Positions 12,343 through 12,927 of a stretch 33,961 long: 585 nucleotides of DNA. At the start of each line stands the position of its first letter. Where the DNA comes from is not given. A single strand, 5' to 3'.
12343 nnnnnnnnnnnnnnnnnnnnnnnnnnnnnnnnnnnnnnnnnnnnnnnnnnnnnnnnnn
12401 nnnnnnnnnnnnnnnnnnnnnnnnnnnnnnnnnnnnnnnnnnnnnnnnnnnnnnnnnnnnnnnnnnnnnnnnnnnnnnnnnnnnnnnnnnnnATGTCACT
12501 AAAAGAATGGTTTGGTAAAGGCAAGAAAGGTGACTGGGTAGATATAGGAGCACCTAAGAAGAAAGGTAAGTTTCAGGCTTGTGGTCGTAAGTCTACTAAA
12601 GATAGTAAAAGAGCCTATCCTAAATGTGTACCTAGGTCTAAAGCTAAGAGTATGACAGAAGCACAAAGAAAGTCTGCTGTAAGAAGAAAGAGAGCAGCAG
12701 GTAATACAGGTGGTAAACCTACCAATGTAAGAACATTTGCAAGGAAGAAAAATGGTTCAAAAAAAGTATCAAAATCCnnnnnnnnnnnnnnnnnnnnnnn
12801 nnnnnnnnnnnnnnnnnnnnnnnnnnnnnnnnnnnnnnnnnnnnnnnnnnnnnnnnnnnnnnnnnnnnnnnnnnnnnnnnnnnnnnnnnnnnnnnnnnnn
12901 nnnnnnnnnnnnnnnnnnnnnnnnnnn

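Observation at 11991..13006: One-kb cluster of five tiny, extremely lysine-rich proteins inside the virion module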

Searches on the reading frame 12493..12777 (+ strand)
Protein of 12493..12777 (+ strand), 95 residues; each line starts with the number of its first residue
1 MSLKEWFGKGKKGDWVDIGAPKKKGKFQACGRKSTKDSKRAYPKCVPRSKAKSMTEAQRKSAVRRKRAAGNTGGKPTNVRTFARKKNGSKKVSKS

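Call 4: search_protein_families(library=pfam, max_evalue=1, proteins=[window:12493-12777:+])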
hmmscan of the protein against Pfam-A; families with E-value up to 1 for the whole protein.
seq(95 aa): 0 families
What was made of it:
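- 12493..12780 (+): D95: a 95-aa protein with a conserved core (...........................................+.SA..RK+A....gKP.NV.T) and a disordered K-rich tail. No Pfam family matches (call 4).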

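Call 5: search_protein_families(library=phrogs, max_evalue=0.1, proteins=[window:12493-12777:+])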
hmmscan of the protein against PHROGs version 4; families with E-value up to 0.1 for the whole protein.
seq(95 aa): 4 families
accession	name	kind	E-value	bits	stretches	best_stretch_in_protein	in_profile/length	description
phrog_23735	-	unknown function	8.4e-28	97.9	1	3-86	4-81/81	-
phrog_727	-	unknown function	6.9e-05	23.2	1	2-80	114-193/450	-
phrog_3477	-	unknown function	9.6e-05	22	1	29-94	25-96/928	-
phrog_12753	-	unknown function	0.00022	22.3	1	28-86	24-88/232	-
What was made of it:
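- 12493..12780 (+): phrog_23735 matches at E 8.4e-28 over its full length (call 5).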

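Call 15: search_dna_similar(query=window:12493-12777:+, collection=phages, mode=protein, max_rows=40, rows=spread, max_evalue=0.001)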
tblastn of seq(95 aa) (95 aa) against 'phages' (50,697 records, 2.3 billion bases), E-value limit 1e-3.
Records with a match: 13; places in all: 13; records where one place covers at least 80% of the query: 12.
Best place of each record, by identity: 60-80% 4; <60% 9.
By first word of the organism name: Synechococcus 5; Pelagibacter 4; phage 1; Phage 1; Cyanophage 1; Marine 1.
By host as written in the record: Synechococcus sp. WH8109 3; Candidatus Pelagibacter sp. HTCC1062 2; Synechococcus sp. WH8017 2; unknown 1; Gammaproteobacteria 1; Candidatus Pelagibacter sp. HTCC7211 1; Candidatus Pelagibacter sp. FZCC0015 1; Synechococcus sp. MIT S9220 1; and 1 more.
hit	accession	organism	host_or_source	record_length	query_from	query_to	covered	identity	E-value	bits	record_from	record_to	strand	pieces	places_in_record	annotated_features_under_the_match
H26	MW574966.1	phage 023Pt_psg01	unknown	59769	2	88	92%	63.2%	1e-27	109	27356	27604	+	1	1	hypothetical protein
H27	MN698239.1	Pelagibacter phage HTVC023P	Candidatus Pelagibacter sp. HTCC1062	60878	1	88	93%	61.4%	2e-26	106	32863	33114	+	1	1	hypothetical protein (x2)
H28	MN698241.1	Pelagibacter phage HTVC027P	Candidatus Pelagibacter sp. HTCC1062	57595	3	84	86%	63.4%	2e-24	100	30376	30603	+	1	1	hypothetical protein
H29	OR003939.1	Phage DSL-LC04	Gammaproteobacteria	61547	3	87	89%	60.5%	1e-22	96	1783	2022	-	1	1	none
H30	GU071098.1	Synechococcus phage S-SSM7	Synechococcus sp. WH8109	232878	2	95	99%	37.5%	3e-5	46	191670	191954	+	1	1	hypothetical protein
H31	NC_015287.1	Synechococcus phage S-SSM7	Synechococcus sp. WH8109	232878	2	95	99%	37.5%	3e-5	46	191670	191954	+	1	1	hypothetical protein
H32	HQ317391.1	Cyanophage S-SSM6a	Synechococcus sp. WH8109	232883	2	95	99%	37.5%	3e-5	46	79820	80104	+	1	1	hypothetical protein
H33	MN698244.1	Pelagibacter phage HTVC106P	Candidatus Pelagibacter sp. HTCC7211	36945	3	81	83%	42.7%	1e-10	62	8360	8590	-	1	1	hypothetical protein (x2)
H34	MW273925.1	Pelagibacter phage HTVC203P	Candidatus Pelagibacter sp. FZCC0015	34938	1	69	73%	47.8%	2e-9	58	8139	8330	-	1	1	hypothetical protein (x2)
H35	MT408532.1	Synechococcus phage SynMITS9220M01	Synechococcus sp. MIT S9220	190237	3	81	83%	41.1%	3e-4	43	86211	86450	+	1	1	hypothetical protein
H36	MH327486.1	Marine virus AG-341-P01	single cell amplified by WGA-X; seawater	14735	2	86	89%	37.9%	6e-5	45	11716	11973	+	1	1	record has no annotation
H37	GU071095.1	Synechococcus phage S-SM2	Synechococcus sp. WH8017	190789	2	81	84%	38.9%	4e-4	43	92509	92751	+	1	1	hypothetical protein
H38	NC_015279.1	Synechococcus phage S-SM2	Synechococcus sp. WH8017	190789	2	81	84%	38.9%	4e-4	43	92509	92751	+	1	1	hypothetical protein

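Call 17: find_homologous_proteins(query=window:12493-12777:+, max_evalue=0.001)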
Query seq(95 aa) (95 aa): 1800 proteins with E <= 0.001 among 1801 candidates; the best 120 are listed.
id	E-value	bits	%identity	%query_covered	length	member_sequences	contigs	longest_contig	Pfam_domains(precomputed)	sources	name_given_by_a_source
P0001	1.6e-49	184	96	100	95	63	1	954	-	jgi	-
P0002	1.2e-46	175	89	100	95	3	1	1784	-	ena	-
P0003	4.7e-45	170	87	100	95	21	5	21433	-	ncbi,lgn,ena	-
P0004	1.3e-43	165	83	100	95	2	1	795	-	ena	-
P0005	2.1e-43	165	87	98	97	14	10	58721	-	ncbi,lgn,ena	-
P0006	4.0e-43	164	93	86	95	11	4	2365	-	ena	-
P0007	5.4e-43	163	82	100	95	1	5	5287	-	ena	-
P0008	5.8e-43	163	85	98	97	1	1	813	-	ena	-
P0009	8.3e-43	163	82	100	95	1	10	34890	-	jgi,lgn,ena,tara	tara:strand:- start:3228 stop:3515 length:288 start_codon:yes stop_codon:yes gene_type:complete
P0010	1.2e-42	162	81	100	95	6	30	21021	-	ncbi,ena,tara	tara:strand:+ start:1118 stop:1405 length:288 start_codon:yes stop_codon:yes gene_type:complete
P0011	2.7e-42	161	86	98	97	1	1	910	-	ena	-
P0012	4.0e-42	161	85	98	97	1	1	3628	-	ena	-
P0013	5.0e-42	160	85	98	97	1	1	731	-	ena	-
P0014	5.4e-42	160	81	100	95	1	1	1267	-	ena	-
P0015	6.3e-42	160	86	96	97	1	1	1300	-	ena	-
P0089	4.5e-37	144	82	96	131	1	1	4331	PF19197.6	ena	-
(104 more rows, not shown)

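Call 18: find_encoding_contigs(protein=P0009, flank=6000, max_places=4)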
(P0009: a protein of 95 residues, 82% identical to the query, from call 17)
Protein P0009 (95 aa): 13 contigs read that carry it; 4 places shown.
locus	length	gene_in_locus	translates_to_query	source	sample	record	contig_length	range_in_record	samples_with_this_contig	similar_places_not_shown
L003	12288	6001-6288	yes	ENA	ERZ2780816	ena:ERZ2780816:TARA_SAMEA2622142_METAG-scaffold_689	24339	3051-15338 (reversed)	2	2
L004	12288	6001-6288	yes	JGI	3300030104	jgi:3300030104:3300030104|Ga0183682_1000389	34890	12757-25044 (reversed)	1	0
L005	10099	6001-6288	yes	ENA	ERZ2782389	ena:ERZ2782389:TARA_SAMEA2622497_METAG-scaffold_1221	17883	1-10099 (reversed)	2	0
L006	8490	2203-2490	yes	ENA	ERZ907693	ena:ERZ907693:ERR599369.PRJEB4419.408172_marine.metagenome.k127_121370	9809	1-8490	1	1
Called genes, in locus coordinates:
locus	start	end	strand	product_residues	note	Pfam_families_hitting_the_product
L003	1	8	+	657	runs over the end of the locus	PF23899:SU10_portal, PF16510:P22_portal (weak)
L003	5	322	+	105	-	-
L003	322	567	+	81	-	PF09723:Zn_ribbon_8 (weak)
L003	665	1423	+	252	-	-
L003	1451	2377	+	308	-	PF25209:Phage_capsid_4 (weak)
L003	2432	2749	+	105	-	-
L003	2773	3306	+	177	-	-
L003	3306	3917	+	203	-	-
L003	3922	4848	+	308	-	-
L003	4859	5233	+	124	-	-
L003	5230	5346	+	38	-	-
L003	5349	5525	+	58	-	-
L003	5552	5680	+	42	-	-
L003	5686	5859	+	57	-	-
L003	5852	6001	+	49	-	PF19197:DUF5872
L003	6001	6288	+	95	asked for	-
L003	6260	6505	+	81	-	PF19846:DUF6321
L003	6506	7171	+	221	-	PF24175:SU10_adaptor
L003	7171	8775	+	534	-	-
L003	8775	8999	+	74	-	-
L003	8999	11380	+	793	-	-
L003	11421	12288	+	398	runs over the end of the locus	-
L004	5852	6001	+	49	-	PF19197:DUF5872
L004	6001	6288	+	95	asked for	-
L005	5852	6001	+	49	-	PF19197:DUF5872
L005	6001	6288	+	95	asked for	-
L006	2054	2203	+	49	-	PF19197:DUF5872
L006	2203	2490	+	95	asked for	-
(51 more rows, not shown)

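Call 19: find_encoding_contigs(protein=P0003, flank=6000, max_places=4)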
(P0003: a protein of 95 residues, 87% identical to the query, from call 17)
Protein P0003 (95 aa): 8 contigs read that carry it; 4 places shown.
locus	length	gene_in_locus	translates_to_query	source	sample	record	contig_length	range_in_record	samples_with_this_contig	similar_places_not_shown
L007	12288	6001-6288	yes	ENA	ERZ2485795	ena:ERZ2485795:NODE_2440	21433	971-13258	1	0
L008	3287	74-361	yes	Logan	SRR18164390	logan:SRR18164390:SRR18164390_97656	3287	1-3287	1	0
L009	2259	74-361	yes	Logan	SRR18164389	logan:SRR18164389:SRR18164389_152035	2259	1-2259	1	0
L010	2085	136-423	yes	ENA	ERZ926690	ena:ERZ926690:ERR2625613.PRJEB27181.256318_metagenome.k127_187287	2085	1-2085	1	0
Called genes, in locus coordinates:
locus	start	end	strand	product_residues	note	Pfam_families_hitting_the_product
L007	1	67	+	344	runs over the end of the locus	?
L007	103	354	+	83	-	-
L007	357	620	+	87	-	-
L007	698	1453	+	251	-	-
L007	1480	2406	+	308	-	-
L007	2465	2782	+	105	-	-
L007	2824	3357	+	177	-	-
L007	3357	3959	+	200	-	-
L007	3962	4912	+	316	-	-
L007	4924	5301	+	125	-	-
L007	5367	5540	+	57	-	-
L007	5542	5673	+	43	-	-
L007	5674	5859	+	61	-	-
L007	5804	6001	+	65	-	PF19197:DUF5872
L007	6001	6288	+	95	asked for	-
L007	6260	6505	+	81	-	PF19846:DUF6321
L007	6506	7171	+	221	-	PF24175:SU10_adaptor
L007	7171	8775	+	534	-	-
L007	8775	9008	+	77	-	-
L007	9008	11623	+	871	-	-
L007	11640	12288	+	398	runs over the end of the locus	-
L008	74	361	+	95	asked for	-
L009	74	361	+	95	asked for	-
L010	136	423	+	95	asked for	-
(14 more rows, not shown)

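Call 48: get_annotated_region(hit=H27, flank=5000)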
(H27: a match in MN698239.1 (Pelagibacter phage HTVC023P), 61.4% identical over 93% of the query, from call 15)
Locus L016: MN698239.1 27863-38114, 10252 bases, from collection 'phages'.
description: Pelagibacter phage HTVC023P, complete genome.
organism: Pelagibacter phage HTVC023P (NCBI taxid 2686455)
taxonomy: Viruses; Duplodnaviria; Heunggongvirae; Uroviricota; Caudoviricetes
host: Candidatus Pelagibacter sp. HTCC1062; source: seawater; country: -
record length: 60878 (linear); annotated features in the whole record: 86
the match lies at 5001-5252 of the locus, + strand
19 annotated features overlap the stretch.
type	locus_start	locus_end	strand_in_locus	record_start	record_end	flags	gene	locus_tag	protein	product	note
CDS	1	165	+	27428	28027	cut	-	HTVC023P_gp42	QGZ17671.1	hypothetical protein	-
CDS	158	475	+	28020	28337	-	-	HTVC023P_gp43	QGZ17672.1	hypothetical protein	-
CDS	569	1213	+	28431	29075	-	-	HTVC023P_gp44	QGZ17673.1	phosphoribosylaminoimidazole synthetase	phosphoribosylaminoimidazole synthetase (PurM)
CDS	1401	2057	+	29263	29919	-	-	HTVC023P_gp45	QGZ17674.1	hypothetical protein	-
CDS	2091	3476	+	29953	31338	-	-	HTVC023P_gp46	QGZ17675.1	hypothetical protein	-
CDS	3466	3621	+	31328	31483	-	-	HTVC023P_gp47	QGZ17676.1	hypothetical protein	-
CDS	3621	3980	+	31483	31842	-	-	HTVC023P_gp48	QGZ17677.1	hypothetical protein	-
CDS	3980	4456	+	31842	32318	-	-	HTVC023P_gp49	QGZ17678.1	peptidase M15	-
CDS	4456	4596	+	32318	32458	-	-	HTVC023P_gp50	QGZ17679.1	hypothetical protein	-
CDS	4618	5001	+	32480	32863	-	-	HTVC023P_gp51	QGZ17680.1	hypothetical protein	-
CDS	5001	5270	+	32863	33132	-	-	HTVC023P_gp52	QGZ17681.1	hypothetical protein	-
CDS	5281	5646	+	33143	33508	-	-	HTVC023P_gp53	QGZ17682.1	hypothetical protein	-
CDS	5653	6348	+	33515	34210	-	-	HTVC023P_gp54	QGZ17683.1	hypothetical protein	-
CDS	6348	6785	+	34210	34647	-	-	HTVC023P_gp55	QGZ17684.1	hypothetical protein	-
CDS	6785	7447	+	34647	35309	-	-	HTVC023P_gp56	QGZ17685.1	hypothetical protein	-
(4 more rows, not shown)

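Call 59: find_encoding_contigs(protein=P0001, flank=3000, max_places=3)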
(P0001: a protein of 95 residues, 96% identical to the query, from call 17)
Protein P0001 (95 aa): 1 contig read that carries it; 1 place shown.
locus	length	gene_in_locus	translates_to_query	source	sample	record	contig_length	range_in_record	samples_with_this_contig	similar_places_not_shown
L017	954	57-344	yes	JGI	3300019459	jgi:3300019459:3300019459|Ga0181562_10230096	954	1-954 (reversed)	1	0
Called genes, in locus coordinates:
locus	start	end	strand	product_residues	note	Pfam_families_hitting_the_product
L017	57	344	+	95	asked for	-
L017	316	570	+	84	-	PF19846:DUF6321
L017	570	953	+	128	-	?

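Call 61: search_protein_families(library=ncbifam, max_evalue=0.1, proteins=[window:12493-12777:+])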
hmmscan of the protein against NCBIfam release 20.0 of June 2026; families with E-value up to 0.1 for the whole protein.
seq(95 aa): 0 families

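Call 69: search_solved_structures(query=A4, max_evalue=10, show_alignments=2)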
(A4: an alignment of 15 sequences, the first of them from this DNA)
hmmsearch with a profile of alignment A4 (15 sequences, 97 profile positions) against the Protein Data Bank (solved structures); distinct sequences matched with E-value up to 10: 0.
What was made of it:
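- On Packaged internal proteins of T4 type (IPI-III): There are no PHROG, Pfam or PDB matches to such proteins (calls 4, 5, 69).
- Tried and rejected: Sequence-profile search of the D module against PDB found nothing at E <= 10 (call 69).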

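Call 78: predict_structure(alignment_id=A6)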
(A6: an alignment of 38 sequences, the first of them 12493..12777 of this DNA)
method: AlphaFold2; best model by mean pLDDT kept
length: 95 residues; sequences in the alignment: 38
mean_pLDDT: 58.6   pTM: 0.44
mean pLDDT of the five models: 58.6, 58.3, 56.5, 55.9, 41.5
residues with pLDDT >= 90: 0; 70-90: 37; 50-70: 16; < 50: 42
segments of 3 or more residues with pLDDT < 50: 1-6, 8-10, 32-39, 71-95
pLDDT, mean of each block of 10 residues (from residue 1): 43 69 79 48 69 81 70 41 38 39
secondary structure, 60 per line:
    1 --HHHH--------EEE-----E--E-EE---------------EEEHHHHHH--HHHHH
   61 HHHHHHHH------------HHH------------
elements in order: H3-6 E15-17 E45-47 H48-53 H56-68
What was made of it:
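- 12493..12780 (+): In the AF2 model, residues 11-30 and 41-70 reach pLDDT 70-81 as a small sheet plus two helices, and residues 71-95 are disordered (call 78).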

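Call 83: fold_search(model_id=the predicted structure, library=pdb)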
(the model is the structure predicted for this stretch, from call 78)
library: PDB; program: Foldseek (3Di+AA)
matches with E <= 10: 0; with E <= 0.001: 0
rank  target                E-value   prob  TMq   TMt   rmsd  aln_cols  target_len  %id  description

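Call 90: fold_search(model_id=the predicted structure, library=viral)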
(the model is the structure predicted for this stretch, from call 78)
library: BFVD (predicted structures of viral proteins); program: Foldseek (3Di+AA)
matches with E <= 10: 20; with E <= 0.001: 0
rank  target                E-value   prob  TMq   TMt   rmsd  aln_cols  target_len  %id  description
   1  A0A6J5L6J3            1.7e-02  0.99  0.50  0.22   6.3        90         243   36  Uncharacterized protein [uncultured Caudovirales phage]
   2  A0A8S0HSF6            7.6e-02  0.66  0.41  0.33  13.9        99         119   29  (no name in the UniProt tables at hand)
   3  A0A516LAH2            1.5e-01  0.60  0.34  0.42   5.7        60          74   37  (no name in the UniProt tables at hand)
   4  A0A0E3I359            4.2e-01  0.33  0.40  0.06  11.5        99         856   30  DUF6321 domain-containing protein [Synechococcus phage ACG-2014f]
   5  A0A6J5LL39            4.8e-01  0.47  0.45  0.33  10.5        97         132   29  DUF5872 domain-containing protein [uncultured Caudovirales phage]
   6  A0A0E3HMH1            5.9e-01  0.30  0.40  0.19   6.5        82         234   34  Uncharacterized protein [Synechococcus phage ACG-2014f]
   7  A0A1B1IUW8            8.8e-01  0.16  0.41  0.08  15.1       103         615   35  (no name in the UniProt tables at hand)
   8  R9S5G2                9.4e-01  0.21  0.42  0.14  12.9       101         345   29  DUF6321 domain-containing protein [Prochlorococcus phage P-SSM3]
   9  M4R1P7                1.2e+00  0.15  0.40  0.16  15.2       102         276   20  Uncharacterized protein [Synechococcus phage S-SKS1]
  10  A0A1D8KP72            1.2e+00  0.12  0.38  0.07  13.4       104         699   25  DUF6321 domain-containing protein [Synechococcus phage S-CAM9]
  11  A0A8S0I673            2.1e+00  0.18  0.40  0.36   6.1        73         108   32  (no name in the UniProt tables at hand)
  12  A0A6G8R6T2            4.0e+00  0.13  0.39  0.17   4.3        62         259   19  Uncharacterized protein [Synechococcus phage S-H34]
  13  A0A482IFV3            4.0e+00  0.11  0.38  0.20   9.3        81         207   16  (no name in the UniProt tables at hand)
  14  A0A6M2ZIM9            4.3e+00  0.12  0.42  0.09   5.7        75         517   31  Virion protein [Synechococcus phage S-SCSM1]
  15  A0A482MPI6            4.6e+00  0.10  0.43  0.09   9.7        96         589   23  DUF6321 domain-containing protein [Synechococcus phage S-RIM8]
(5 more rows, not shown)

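Call 106: search_protein_representatives(protein=window:12493-12777:+)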
Query: 95 residues. Proteins with E-value up to 0.001 (for the whole library): 669; up to 1e-10: 170; up to 1e-30: 5. The best 150 are listed.
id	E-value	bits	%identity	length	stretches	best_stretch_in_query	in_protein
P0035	2.2e-40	153.4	93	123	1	13-95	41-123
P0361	9.0e-36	138.7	80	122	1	1-91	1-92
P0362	9.1e-34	132.3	80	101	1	3-88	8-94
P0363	1.9e-33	131.3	79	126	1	3-87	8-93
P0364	2.6e-33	130.8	76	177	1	1-92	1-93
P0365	4.3e-29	117.3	83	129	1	1-69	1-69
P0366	1.3e-26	109.4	86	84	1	1-59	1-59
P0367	2.0e-26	108.8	78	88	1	1-65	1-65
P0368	2.2e-26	108.6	72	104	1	1-90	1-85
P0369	2.9e-25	105.1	64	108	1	4-91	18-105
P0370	3.0e-25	105.0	67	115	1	1-88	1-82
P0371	5.1e-25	104.3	71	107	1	11-85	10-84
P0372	9.2e-25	103.5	74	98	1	3-70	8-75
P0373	1.1e-24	103.2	68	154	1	1-85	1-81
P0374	3.6e-24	101.6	64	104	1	7-92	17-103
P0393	1.2e-20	90.3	58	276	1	7-88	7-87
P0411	3.9e-19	85.5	60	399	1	4-85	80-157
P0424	8.8e-18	81.2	64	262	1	3-82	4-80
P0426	1.3e-17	80.6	57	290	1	9-86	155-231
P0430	1.9e-17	80.1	63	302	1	3-82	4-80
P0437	4.8e-17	78.8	57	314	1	5-89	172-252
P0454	1.5e-14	70.8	39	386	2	4-71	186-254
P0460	7.0e-14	68.7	39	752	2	5-69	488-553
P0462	7.9e-14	68.5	37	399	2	4-69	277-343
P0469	2.3e-13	67.0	55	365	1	8-87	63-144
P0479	6.2e-13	65.6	39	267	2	7-82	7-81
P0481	7.6e-13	65.4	59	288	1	3-87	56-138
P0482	1.0e-12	65.0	59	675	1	3-87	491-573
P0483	1.1e-12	64.9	58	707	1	5-87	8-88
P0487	2.5e-12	63.7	60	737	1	2-85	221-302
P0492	3.9e-12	63.1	60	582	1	6-88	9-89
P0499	7.8e-12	62.1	56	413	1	1-85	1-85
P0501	8.1e-12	62.1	48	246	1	2-80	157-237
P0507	1.8e-11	61.0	56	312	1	5-87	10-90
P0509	2.5e-11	60.5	51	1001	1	3-87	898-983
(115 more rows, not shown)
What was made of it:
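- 12493..12780 (+): There are at least 1800 90%-identity clusters (call 17) and 669 50%-identity representatives (call 106).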
